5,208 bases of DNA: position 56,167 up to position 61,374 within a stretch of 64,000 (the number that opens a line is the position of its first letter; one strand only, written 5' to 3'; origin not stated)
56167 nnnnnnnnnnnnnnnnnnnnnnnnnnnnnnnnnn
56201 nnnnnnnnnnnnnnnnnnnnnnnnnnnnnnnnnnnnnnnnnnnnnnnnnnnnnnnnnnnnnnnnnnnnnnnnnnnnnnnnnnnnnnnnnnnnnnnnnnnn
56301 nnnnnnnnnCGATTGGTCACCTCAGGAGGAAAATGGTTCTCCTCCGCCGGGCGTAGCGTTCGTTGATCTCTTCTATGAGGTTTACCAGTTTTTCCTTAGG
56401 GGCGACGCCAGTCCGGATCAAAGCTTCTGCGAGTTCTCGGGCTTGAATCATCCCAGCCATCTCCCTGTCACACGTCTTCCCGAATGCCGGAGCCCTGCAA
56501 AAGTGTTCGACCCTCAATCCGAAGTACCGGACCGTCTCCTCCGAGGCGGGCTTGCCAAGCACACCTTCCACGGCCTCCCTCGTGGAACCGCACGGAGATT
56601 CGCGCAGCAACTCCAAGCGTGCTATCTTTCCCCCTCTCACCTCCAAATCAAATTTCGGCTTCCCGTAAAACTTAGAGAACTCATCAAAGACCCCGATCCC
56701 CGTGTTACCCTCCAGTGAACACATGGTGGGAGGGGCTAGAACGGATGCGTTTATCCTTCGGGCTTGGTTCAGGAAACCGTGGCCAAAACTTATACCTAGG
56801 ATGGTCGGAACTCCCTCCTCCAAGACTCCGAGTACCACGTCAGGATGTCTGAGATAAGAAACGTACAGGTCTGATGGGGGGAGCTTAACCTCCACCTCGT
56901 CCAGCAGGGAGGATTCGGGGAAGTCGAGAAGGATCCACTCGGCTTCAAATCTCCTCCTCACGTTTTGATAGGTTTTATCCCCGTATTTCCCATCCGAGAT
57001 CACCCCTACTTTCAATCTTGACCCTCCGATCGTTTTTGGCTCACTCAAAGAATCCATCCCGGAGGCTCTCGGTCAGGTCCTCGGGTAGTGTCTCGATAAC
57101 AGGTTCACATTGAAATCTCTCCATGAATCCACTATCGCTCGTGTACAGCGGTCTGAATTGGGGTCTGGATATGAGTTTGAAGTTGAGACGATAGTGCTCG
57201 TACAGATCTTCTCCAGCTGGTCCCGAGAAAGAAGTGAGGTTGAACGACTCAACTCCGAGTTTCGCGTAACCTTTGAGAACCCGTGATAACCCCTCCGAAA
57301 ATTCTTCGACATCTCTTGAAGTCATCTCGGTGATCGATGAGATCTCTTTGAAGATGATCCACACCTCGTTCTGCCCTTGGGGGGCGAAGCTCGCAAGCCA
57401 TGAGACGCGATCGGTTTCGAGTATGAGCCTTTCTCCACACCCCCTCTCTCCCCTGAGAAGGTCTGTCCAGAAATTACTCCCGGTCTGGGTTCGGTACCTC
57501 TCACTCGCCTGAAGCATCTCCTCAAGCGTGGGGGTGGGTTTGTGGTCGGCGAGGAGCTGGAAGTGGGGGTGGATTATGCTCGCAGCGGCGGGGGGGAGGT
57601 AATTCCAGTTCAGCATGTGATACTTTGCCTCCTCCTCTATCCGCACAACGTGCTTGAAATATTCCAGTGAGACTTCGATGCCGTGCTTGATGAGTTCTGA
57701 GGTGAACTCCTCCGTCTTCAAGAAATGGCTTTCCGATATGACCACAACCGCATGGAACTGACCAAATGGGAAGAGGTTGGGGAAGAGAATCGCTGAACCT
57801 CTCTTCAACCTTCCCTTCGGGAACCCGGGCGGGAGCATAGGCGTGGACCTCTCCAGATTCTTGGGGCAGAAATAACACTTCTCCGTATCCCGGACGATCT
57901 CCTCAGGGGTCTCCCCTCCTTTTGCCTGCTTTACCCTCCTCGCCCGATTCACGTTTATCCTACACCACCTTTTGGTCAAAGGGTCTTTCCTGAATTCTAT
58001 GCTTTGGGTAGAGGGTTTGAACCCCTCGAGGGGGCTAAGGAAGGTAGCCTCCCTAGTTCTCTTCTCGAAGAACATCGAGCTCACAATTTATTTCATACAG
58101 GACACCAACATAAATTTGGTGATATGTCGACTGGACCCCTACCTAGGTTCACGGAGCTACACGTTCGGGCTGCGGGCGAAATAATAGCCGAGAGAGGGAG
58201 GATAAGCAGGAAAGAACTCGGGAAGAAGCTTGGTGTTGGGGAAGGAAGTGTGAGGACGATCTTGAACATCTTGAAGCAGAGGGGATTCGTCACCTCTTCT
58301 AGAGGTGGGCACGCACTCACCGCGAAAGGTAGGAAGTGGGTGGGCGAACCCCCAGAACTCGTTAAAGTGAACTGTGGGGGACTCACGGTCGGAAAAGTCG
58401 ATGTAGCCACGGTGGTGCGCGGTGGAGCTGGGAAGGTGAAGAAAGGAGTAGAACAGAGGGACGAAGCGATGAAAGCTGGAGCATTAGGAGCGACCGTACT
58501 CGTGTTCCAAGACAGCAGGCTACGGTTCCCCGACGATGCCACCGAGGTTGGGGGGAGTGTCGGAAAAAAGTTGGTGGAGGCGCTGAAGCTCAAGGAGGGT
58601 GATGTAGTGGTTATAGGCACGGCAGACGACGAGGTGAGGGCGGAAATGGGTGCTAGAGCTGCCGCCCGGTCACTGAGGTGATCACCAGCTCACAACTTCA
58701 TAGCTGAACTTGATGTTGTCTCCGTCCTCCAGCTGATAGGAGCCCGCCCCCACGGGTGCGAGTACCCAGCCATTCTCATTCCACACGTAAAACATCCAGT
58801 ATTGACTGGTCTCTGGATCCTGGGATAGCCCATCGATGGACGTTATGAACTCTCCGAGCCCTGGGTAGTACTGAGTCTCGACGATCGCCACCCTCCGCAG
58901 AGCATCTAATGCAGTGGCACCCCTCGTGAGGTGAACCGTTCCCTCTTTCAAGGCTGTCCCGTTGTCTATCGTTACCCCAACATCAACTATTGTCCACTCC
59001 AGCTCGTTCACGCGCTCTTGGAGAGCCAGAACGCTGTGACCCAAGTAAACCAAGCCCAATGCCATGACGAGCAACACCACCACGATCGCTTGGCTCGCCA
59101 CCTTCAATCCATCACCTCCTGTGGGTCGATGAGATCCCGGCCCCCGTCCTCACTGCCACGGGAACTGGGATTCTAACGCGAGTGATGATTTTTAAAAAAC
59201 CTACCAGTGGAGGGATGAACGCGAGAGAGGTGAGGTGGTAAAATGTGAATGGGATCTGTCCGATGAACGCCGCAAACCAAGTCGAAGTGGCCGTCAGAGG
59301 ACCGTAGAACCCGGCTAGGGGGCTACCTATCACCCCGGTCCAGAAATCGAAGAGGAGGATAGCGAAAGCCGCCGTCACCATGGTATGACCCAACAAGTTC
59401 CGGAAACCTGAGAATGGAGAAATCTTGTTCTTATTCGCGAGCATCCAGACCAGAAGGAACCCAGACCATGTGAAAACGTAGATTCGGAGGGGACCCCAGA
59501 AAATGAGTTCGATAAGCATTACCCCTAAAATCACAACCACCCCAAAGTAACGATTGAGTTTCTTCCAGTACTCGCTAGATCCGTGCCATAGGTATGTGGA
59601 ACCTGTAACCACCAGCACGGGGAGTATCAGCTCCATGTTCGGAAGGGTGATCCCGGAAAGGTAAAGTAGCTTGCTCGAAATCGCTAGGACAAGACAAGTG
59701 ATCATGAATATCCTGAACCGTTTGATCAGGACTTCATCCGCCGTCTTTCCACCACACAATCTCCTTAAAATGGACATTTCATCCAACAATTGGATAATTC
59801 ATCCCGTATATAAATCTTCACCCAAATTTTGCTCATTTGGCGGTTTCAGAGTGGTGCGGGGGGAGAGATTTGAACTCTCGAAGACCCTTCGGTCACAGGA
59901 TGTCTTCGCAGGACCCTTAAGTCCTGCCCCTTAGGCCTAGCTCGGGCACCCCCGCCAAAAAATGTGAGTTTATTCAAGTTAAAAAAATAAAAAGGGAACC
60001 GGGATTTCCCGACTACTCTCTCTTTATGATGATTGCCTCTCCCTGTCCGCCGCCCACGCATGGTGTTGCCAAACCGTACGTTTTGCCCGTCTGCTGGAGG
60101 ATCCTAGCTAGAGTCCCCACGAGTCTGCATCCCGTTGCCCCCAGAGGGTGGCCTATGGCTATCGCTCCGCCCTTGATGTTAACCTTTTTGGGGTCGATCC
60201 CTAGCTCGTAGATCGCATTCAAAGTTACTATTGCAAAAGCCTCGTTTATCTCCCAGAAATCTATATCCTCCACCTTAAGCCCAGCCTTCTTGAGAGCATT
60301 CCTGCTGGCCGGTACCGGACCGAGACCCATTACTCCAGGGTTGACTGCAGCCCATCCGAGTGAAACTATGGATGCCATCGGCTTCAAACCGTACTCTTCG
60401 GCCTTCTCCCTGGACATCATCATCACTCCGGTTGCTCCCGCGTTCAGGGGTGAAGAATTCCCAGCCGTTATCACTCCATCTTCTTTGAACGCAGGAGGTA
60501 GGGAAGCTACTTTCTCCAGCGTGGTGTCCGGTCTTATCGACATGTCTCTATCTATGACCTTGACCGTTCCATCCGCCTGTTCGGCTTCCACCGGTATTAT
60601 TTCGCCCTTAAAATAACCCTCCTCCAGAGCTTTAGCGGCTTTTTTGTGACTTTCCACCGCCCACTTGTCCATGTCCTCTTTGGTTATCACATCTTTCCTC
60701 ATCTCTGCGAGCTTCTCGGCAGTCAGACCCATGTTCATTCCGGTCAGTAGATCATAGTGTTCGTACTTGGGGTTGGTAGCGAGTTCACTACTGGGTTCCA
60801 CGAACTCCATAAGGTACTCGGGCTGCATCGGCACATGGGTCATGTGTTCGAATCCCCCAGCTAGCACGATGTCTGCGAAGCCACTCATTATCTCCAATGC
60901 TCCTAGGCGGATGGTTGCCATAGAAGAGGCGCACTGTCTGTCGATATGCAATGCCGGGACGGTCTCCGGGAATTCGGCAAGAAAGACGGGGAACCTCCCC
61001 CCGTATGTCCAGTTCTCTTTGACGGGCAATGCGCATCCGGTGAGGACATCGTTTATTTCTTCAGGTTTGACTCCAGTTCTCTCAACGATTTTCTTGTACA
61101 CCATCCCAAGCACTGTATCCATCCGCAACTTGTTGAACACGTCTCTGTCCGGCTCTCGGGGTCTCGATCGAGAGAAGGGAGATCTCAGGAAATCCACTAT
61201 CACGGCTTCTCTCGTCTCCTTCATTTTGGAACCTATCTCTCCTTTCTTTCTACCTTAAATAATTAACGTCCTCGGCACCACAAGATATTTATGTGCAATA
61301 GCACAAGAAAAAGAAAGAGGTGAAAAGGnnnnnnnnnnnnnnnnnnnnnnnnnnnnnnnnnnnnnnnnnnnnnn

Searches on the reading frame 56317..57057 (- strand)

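Call 80: search_protein_families(library=pfam, proteins=[window:56317-57057:-], max_evalue=0.001)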
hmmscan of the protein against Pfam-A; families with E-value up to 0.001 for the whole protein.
window:56317-57057:- (246 aa): 1 family
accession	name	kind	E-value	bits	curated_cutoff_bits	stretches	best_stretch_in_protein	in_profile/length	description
PF02593.20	DUF166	-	1.5e-29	103.6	24.4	1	19-213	2-219/221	Domain of unknown function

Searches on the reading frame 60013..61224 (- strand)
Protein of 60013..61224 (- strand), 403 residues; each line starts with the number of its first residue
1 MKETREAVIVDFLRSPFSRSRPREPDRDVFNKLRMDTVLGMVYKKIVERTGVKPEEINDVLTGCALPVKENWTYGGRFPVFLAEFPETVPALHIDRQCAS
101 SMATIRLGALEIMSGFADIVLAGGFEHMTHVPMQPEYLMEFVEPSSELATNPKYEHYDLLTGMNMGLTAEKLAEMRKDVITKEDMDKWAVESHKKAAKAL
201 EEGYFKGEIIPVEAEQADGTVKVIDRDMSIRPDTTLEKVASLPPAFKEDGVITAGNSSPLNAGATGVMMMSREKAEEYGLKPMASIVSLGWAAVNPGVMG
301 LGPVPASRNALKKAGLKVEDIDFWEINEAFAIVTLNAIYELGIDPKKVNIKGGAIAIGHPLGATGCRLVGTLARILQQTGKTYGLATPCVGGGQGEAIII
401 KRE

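Call 80: search_protein_families(library=pfam, proteins=[window:60013-61224:-], max_evalue=0.001)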
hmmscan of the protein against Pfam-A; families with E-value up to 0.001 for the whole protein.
window:60013-61224:- (403 aa): 4 families
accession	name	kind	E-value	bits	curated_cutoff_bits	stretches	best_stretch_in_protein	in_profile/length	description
PF00108.29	Thiolase_N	-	3.9e-60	203.9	26.4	1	8-273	2-260/260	Thiolase, N-terminal domain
PF02803.24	Thiolase_C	-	9.4e-47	158.1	27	1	280-402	1-123/123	Thiolase, C-terminal domain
PF22691.2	Thiolase_C_1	-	1.8e-06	28.2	28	1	306-343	23-60/144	Thiolase C-terminal domain-like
PF00109.32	ketoacyl-synt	-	0.00032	20.8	20.8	0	90-130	166-206/252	Beta-ketoacyl synthase, N-terminal domain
